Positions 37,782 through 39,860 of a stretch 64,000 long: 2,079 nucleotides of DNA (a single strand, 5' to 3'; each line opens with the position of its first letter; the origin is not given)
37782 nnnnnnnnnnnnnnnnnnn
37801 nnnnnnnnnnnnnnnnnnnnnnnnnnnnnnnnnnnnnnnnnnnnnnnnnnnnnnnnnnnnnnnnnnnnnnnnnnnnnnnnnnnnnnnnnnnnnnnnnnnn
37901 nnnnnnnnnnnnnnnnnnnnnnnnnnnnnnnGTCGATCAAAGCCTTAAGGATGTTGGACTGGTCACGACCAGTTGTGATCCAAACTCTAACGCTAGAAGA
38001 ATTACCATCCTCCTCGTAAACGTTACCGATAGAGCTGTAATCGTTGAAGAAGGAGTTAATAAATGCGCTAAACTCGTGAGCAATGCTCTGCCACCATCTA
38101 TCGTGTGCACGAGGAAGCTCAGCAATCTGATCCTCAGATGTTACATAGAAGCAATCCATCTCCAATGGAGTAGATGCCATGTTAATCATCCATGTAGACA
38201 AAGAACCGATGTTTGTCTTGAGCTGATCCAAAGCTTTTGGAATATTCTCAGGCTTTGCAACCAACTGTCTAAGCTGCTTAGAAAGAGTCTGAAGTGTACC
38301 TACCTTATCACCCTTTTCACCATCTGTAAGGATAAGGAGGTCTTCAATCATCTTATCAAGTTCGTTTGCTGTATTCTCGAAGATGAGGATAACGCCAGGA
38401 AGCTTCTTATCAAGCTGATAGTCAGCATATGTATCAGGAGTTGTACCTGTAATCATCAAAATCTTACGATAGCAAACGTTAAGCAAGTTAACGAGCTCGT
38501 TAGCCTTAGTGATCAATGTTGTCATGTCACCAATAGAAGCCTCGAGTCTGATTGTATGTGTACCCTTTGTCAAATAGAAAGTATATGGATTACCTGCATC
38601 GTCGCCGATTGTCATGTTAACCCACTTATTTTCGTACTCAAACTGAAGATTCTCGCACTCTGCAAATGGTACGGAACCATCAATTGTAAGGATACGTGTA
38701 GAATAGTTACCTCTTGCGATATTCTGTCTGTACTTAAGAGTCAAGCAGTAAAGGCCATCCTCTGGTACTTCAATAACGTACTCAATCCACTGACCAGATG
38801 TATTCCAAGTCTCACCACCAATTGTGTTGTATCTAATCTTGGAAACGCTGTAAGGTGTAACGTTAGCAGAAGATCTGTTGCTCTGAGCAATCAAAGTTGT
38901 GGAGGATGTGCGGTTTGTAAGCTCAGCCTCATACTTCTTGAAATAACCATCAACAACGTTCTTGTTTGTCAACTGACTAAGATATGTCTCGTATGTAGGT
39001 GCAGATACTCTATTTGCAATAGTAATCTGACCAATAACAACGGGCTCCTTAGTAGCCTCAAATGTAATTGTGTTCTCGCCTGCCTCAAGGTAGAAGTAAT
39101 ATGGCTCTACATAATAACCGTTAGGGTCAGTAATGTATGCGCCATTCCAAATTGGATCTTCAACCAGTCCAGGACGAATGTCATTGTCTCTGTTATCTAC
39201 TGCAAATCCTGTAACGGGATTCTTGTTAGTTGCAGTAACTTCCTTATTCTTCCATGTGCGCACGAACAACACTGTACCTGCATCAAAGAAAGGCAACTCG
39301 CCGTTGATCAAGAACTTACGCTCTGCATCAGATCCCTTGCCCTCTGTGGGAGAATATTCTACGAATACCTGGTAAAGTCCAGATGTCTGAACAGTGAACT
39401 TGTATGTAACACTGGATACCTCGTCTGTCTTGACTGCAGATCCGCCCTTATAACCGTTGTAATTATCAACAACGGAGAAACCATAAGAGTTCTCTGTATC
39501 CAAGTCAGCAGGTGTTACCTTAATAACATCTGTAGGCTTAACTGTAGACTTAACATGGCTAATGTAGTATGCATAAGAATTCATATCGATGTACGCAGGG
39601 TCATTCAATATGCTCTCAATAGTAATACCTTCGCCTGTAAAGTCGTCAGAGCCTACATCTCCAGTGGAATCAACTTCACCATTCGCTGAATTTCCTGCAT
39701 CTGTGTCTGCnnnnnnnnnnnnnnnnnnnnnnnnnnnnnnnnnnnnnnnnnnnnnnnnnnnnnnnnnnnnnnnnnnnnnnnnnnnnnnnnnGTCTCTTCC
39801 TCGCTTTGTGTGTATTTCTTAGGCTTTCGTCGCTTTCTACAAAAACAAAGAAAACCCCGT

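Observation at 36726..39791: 1021-aa secreted protein fusing about 560 aa of unknown N-terminal domains to a C-terminal ABC solute-binding-protein-like domain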

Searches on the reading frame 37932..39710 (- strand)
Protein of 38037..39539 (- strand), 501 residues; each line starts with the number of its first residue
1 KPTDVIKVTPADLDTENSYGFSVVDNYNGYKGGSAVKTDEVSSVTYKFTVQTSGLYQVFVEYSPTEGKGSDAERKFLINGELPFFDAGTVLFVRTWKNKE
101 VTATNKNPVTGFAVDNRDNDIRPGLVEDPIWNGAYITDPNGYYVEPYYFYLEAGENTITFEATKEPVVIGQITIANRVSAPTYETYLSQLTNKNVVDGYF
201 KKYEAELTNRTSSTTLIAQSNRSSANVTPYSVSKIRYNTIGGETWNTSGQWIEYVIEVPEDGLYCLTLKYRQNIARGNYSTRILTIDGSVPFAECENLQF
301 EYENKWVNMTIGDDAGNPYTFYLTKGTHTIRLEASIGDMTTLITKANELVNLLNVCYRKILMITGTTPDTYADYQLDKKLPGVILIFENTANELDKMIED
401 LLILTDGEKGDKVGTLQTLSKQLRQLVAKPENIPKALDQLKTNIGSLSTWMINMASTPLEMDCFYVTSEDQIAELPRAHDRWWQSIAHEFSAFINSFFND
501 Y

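Call 28: predict_structure(alignment_id=A1)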
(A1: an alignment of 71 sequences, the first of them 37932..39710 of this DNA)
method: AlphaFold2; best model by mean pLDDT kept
length: 593 residues; sequences in the alignment: 71
mean_pLDDT: 88.4   pTM: 0.85
mean pLDDT of the five models: 88.4, 85.1, 83.8, 83.5, 83.3
residues with pLDDT >= 90: 441; 70-90: 88; 50-70: 24; < 50: 40
segments of 3 or more residues with pLDDT < 50: 1-23, 568-571, 576-581, 590-593
pLDDT, mean of each block of 10 residues (from residue 1): 36 38 59 81 88 90 97 98 94 97 98 98 89 98 96 93 91 90 94 93 96 98 97 96 90 94 95 90 89 93 94 97 96 87 97 95 95 95 98 93 93 94 91 92 96 95 85 96 96 95 94 94 96 91 91 75 51 48 50 44
secondary structure, 60 per line:
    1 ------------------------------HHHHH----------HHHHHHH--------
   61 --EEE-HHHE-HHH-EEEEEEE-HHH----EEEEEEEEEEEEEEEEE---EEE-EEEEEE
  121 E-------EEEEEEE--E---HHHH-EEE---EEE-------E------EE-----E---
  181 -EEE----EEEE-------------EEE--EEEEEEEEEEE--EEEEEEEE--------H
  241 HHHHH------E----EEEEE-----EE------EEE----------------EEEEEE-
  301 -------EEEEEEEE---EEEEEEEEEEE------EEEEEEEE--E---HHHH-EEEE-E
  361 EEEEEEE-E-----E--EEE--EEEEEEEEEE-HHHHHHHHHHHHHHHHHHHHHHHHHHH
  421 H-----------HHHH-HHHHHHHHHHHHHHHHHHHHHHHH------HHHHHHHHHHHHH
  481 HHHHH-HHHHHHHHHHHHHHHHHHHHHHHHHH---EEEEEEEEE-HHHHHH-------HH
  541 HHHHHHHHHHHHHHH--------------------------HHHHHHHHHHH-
elements in order: H31-35 H46-52 E63-65 E76-82 E91-107 E111-113 E115-121 E129-135 H142-145 E147-149 E153-155 E182-184 E189-192 E206-208 E211-221 E224-231 H240-245 E257-261 E275-277 E294-299 E308-315 E319-329 E336-343 H350-353 E355-358 E360-367 E378-380 E383-392 H394-421 H433-436 H438-461 H468-485 H487-512 E516-524 H526-531 H539-555 H582-592
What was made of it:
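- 39525..39710 (-): Residues 28-89: acidic, poorly conserved leader and start of the folded N-module. pLDDT below 50 for roughly residues 28-50 (model residues 1-23), rising to about 88 by residue 77 (call 28).
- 39018..39524 (-): Residues 90-258: CBM6/35-like beta-sandwich 1, with a conserved ~58-aa loop insertion (family consensus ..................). AF2 model (call 28).
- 38037..38531 (-): Residues 421-585: four-helix bundle, one beta-strand and one helix. No informative structural neighbour. AF2 secondary structure with pLDDT above 90 (call 28).
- Checked: It has about 305 aa of beta-sandwich and about 165 aa of alpha-helical bundle (call 28).
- The N-module model is confident (pLDDT 88.4, pTM 0.85; call 28).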

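Call 40: search_protein_representatives(protein=window:38037-39539:-)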
Query: 501 residues. Proteins with E-value up to 0.001 (for the whole library): 1884; up to 1e-10: 1407; up to 1e-30: 878. The best 150 are listed.
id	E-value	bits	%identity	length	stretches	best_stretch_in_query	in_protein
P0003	5.5e-276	932.2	81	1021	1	1-501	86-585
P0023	1.1e-105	370.5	41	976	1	7-501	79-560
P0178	2.4e-104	366.1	41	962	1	10-501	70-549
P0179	3.3e-100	352.5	42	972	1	21-501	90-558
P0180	8.6e-98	344.5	39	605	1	18-501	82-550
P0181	6.0e-96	338.4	41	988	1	36-501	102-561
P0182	1.0e-95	337.7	40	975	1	32-501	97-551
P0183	1.8e-95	336.8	40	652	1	32-501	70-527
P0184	1.1e-93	331.0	38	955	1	19-501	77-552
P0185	1.9e-93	330.1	40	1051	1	29-501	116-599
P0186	7.5e-93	328.2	37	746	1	32-501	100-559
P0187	2.4e-91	323.2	39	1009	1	13-500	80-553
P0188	2.6e-91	323.1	38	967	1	32-500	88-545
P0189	4.7e-90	319.0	38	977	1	12-501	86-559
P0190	1.5e-89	317.3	38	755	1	2-501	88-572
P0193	4.8e-89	315.6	40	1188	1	34-501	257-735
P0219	1.3e-83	297.8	38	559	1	19-501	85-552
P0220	1.7e-83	297.3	36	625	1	26-501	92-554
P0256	2.2e-78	280.5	34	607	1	12-501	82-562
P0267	3.8e-77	276.4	37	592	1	36-501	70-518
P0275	7.8e-77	275.4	33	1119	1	37-501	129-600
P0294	9.4e-76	271.8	36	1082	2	106-501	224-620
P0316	3.2e-74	266.7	37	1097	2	110-501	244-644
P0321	6.0e-74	265.8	36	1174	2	113-501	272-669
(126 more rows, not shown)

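Call 48: search_protein_families(library=pfam, proteins=[P0193, P0321, P0316, P0294, P0275, P0180, P0219, P0220, P0256, P0267], max_evalue=0.0001)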
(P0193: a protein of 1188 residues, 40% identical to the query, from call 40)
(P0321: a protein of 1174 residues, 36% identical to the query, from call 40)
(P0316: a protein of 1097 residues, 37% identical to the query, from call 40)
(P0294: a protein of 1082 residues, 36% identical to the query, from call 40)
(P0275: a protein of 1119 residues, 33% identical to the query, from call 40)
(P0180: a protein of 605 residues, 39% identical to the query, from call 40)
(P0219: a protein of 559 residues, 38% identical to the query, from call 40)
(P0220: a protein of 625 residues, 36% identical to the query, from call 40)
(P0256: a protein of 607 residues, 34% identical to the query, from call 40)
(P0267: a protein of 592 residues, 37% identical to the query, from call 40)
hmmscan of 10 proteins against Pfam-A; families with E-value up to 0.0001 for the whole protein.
P0193 (1188 aa): 3 families
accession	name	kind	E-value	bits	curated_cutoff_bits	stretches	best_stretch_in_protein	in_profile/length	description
PF01547.30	SBP_bac_1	-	1.1e-18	68.8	26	1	762-1072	10-306/307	Bacterial extracellular solute-binding protein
PF13416.11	SBP_bac_8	-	4.3e-18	66.5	27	1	768-1075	4-252/279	Bacterial extracellular solute-binding protein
PF18573.7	BclA_C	-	5.1e-05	23.6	38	0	262-310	31-76/128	BclA C-terminal domain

P0321 (1174 aa): 0 families

P0316 (1097 aa): 1 family
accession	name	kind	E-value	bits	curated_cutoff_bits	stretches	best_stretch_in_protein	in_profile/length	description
PF13416.11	SBP_bac_8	-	3.2e-13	50.5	27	1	677-989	2-253/279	Bacterial extracellular solute-binding protein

P0294 (1082 aa): 0 families

P0275 (1119 aa): 1 family
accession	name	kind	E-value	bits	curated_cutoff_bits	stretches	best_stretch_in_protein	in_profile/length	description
PF13416.11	SBP_bac_8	-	2.5e-13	50.9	27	1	638-763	6-130/279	Bacterial extracellular solute-binding protein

P0180 (605 aa): 2 families
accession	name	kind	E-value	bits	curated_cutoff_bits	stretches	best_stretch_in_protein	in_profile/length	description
PF16990.11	CBM_35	-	7.3e-06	26.7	28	0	99-130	31-62/121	Carbohydrate binding module (family 35)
PF25275.1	Golvesin_C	-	4.7e-05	23.9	31.6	0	90-131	30-68/132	Golvesin C-terminal domain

P0219 (559 aa): 1 family
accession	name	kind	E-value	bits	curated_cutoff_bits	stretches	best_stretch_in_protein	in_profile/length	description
PF16990.11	CBM_35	-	3.2e-05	24.6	28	0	95-133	24-64/121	Carbohydrate binding module (family 35)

P0220 (625 aa): 0 families

P0256 (607 aa): 1 family
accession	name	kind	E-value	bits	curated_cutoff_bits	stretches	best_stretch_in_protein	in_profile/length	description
PF16990.11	CBM_35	-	1.2e-05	26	28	0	307-332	30-55/121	Carbohydrate binding module (family 35)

P0267 (592 aa): 0 families

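Call 52: find_related_loci(query=A1, collection=genome_contigs, flank=10000)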
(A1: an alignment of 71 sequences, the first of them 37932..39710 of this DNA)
Query A1 (593 aa) in genome_contigs; peptide patterns used: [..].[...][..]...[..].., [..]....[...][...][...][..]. (x = any residue, [..] = any of these).
599 stretches matched a pattern (row limit reached: there are more); 519 encode a relative of the query (tblastn E <= 1e-3); the best 80 are kept; 80 distinct loci.
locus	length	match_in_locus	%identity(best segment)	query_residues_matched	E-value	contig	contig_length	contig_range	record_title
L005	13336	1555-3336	82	1-593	0e+0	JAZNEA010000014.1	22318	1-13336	MAG: Clostridia bacterium isolate T1900044724_TS20190190.MAGScoT_cleanbin_000004 SGB_1923_k141_1051428, whole genome sho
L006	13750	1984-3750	77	4-593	0e+0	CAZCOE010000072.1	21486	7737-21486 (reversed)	MAG TPA_asm: uncultured Clostridia bacterium isolate SRP330255_co2_268 genome assembly, contig: k141_4692663, whole geno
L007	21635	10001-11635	42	36-593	1e-137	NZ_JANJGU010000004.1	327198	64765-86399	Lederbergia panacisoli strain KACC 17503 Scaffold4, whole genome shotgun sequence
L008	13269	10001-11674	40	1-593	3e-135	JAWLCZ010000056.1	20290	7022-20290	MAG: Paenibacillaceae bacterium isolate 15dZY3.bin.76 NODE_3045_length_20290_cov_3.653410, whole genome shotgun sequence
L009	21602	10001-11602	41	44-593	1e-133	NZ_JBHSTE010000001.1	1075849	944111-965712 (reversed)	Paenibacillus septentrionalis strain PCU 280 GCM70027101_12, whole genome shotgun sequence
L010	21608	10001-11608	42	42-593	2e-133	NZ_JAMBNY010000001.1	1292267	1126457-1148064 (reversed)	Paenibacillus camelliae strain TA 29 NODE_1_, whole genome shotgun sequence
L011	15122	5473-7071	41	44-593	8e-133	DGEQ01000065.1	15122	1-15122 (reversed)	MAG TPA_asm: Hungateiclostridiaceae bacterium UBA3922 UBA3922_contig_4691, whole genome shotgun sequence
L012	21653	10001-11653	42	30-593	1e-132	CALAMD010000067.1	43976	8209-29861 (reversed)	MAG TPA_asm: uncultured Bacillaceae bacterium isolate SRR6713625_bin.20_CONCOCT_v1.1_MAG genome assembly, contig: ERZ794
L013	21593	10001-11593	42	46-593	4e-132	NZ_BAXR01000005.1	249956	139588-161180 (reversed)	Bacillus sp. JCM 19034, whole genome shotgun sequence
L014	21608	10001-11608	40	44-593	7e-132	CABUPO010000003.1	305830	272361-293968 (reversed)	MAG TPA_asm: uncultured Lachnospiraceae bacterium isolate MGYG-HGUT-04210 genome assembly, contig: GUT_GENOME259679_3, w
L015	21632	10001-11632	41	36-593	8e-132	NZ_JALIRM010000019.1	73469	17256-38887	Lederbergia wuyishanensis strain CGMCC 1.12709 bacillus3_ctg19, whole genome shotgun sequence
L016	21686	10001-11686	38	20-593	5e-132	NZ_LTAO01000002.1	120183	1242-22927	Alkalihalobacillus trypoxylicola strain KCTC 13244 scaffold10.1, whole genome shotgun sequence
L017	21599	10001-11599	40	45-593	5e-131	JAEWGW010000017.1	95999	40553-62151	MAG: Bacillota bacterium isolate OH_PBlB_45 k127_626627, whole genome shotgun sequence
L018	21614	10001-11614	40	42-593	5e-131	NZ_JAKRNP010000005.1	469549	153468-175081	Paenibacillus sp. ACRSA NODE_5_length_469549_cov_17.137548_pilon, whole genome shotgun sequence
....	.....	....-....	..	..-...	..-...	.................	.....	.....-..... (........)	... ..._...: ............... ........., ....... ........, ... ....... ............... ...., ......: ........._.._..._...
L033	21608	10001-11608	40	42-593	1e-126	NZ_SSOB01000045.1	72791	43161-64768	Cohnella fermenti strain CC-MHH1044 contig045, whole genome shotgun sequence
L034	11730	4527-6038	42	77-593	2e-126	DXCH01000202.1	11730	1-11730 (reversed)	MAG TPA_asm: Candidatus Eubacterium avistercoris isolate CHK192-9172 CHK192__C148809_L11730_SAMEA5754836, whole genome s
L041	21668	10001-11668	38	27-593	6e-126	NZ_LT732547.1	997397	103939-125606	Paenibacillus bouchesdurhonensis strain Marseille-P3071T, whole genome shotgun sequence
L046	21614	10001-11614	39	42-593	2e-125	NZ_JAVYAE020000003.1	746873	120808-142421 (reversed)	Paenibacillus hubeiensis strain ES5-4 NODE_3_length_746873_cov_76.733058, whole genome shotgun sequence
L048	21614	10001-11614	40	42-593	2e-125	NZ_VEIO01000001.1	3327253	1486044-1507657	Paenibacillus xylanexedens strain DE0019 NODE_1_length_3327253_cov_15.799924, whole genome shotgun sequence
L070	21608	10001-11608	39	42-593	1e-122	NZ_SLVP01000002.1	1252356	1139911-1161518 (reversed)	Paenibacillus sp. BK033 Ga0307678_102, whole genome shotgun sequence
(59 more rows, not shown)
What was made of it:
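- The architecture is fixed across 1884 cluster representatives and at least 519 species (calls 40, 48, 52).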

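Call 73: search_protein_families(library=pfam, proteins=[L046:3749-5608:+, L046:7355-8218:-, L034:1321-2916:+, L048:219-1997:+, L033:3839-5554:+, L041:6809-7951:+, L041:2033-3001:+, L033:5576-7198:+, L070:672-3539:+, L034:3034-4212:-], max_evalue=0.00001)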
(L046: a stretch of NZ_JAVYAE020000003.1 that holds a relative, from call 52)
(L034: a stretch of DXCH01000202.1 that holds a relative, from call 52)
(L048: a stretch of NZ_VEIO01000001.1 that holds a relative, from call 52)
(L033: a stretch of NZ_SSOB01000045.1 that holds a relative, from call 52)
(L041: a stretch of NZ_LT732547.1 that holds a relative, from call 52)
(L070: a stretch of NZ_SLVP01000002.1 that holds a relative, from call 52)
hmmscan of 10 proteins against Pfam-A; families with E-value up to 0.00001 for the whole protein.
L046:3749-5608:+ (619 aa): 3 families
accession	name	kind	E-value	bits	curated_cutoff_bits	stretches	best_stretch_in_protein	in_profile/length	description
PF06580.19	His_kinase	-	6.6e-23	81.2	25.2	1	407-485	1-80/81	Histidine kinase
PF00672.30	HAMP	-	6.4e-08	33.2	25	1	348-392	9-53/53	HAMP domain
PF02518.31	HATPase_c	-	1.8e-07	32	26.4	1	504-598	7-83/111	Histidine kinase-, DNA gyrase B-, and HSP90-like ATPase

L046:7355-8218:- (287 aa): 3 families
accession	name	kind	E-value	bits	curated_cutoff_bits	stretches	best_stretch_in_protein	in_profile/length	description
PF12833.13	HTH_18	-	1.7e-18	67.1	33.6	1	204-282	2-80/80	Helix-turn-helix domain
PF00165.29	HTH_AraC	-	3.1e-12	46.7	26.6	1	243-281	2-42/42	Bacterial regulatory helix-turn-helix proteins, AraC family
PF00072.30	Response_reg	-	1.1e-06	29.2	30.2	1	37-148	1-110/111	Response regulator receiver domain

L034:1321-2916:+ (531 aa): 2 families
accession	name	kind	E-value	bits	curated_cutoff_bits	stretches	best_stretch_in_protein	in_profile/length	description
PF04616.20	Glyco_hydro_43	-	3.9e-40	138.4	32.2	1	10-276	3-285/288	Glycosyl hydrolases family 43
PF17851.8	GH43_C2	-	2.7e-17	63.6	22.7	1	331-531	3-203/203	Beta xylosidase C-terminal Concanavalin A-like domain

L048:219-1997:+ (592 aa): 2 families
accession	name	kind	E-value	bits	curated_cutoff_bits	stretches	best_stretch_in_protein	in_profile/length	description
PF01547.30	SBP_bac_1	-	8.7e-20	72.4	26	1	114-410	17-298/307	Bacterial extracellular solute-binding protein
PF13416.11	SBP_bac_8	-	1.2e-10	42.1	27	1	114-372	6-211/279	Bacterial extracellular solute-binding protein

L033:3839-5554:+ (571 aa): 3 families
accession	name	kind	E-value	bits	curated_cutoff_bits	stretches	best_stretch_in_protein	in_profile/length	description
PF00072.30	Response_reg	-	2.1e-22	79.8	30.2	1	33-144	2-110/111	Response regulator receiver domain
PF12833.13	HTH_18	-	4.8e-22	78.5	33.6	1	488-566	1-79/80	Helix-turn-helix domain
PF00165.29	HTH_AraC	-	8.6e-15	54.9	26.6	1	529-565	6-41/42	Bacterial regulatory helix-turn-helix proteins, AraC family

L041:6809-7951:+ (380 aa): 3 families
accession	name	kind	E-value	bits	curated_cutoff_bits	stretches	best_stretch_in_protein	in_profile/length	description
PF13377.12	Peripla_BP_3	-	6e-26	91.9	26.5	1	222-379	3-167/167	Periplasmic binding protein-like domain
PF00532.27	Peripla_BP_1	-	2.4e-13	50.7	22.2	1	126-361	11-265/281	Periplasmic binding proteins and sugar binding domain of LacI family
PF00356.27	LacI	-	2.2e-10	40.6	27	1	48-90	1-43/46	Bacterial regulatory proteins, lacI family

L041:2033-3001:+ (322 aa): 3 families
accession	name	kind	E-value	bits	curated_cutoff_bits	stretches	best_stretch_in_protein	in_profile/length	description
PF00005.33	ABC_tran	-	7.7e-41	140.3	25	1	18-159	2-136/137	ABC transporter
PF08402.16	TOBE_2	-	2.2e-12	47.3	21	1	246-319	2-75/76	TOBE domain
PF13304.12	AAA_21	-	4.3e-06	27.5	27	0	125-192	231-300/304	AAA domain, putative AbiEii toxin, Type IV TA system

L033:5576-7198:+ (540 aa): 2 families
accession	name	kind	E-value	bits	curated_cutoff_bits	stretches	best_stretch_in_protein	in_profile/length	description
PF04616.20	Glyco_hydro_43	-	1.1e-36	127.1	32.2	1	79-389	3-287/288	Glycosyl hydrolases family 43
PF03422.21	CBM_6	-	5.1e-29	101.5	28.9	1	414-540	2-125/125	Carbohydrate binding module (family 6)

L070:672-3539:+ (955 aa): 2 families
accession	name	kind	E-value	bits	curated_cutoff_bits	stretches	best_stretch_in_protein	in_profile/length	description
PF02687.27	FtsX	-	2.1e-14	54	25.5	2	824-939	4-110/120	FtsX-like permease C-terminal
PF12704.14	MacB_PCD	-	3.1e-08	34.6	27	1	546-789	5-206/207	MacB-like periplasmic core domain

L034:3034-4212:- (392 aa): 2 families
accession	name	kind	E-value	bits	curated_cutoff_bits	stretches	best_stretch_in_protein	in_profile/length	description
PF12833.13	HTH_18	-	4.2e-24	85.1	33.6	1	307-384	2-79/80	Helix-turn-helix domain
PF00165.29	HTH_AraC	-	2.7e-23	82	26.6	2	293-333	1-41/42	Bacterial regulatory helix-turn-helix proteins, AraC family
